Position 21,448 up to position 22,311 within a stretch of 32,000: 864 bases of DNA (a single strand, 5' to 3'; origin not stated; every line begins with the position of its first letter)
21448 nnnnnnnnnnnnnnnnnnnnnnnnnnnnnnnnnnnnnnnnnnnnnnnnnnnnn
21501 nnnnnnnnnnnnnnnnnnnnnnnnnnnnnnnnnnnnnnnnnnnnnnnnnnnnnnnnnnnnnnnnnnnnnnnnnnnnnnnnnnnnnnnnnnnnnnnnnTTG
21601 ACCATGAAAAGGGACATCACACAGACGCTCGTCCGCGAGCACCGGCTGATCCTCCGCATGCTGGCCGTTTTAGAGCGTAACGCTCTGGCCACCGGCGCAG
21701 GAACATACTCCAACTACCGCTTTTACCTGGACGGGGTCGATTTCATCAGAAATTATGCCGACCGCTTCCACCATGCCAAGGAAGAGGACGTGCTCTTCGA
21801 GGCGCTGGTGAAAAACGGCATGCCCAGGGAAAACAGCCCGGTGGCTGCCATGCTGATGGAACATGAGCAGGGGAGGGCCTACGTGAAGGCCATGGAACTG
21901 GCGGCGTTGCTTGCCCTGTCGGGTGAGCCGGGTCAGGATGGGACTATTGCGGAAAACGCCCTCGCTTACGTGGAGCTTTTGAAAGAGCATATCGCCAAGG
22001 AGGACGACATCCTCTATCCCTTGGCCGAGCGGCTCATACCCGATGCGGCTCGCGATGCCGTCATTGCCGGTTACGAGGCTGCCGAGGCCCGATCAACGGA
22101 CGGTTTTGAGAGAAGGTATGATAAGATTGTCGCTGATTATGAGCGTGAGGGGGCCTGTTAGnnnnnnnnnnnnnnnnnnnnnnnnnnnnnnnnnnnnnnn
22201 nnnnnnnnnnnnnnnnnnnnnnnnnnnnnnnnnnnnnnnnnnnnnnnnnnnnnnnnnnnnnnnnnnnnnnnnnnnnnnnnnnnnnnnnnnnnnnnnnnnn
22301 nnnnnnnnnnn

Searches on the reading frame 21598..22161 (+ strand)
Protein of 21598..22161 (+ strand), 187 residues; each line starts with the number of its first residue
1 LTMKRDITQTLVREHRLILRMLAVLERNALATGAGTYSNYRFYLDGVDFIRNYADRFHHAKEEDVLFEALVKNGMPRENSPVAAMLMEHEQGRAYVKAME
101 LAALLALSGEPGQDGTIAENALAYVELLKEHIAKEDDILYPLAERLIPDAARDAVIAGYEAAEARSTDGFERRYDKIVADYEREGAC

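Call 62: search_protein_families(library=pfam, proteins=[window:21598-22161:+], max_evalue=0.001)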
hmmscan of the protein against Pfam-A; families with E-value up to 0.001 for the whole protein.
window:21598-22161:+ (187 aa): 1 family
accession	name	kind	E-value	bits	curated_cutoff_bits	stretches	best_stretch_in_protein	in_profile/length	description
PF01814.28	Hemerythrin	-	1.2e-19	71.5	25.3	1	7-143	2-127/127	Hemerythrin HHE cation binding domain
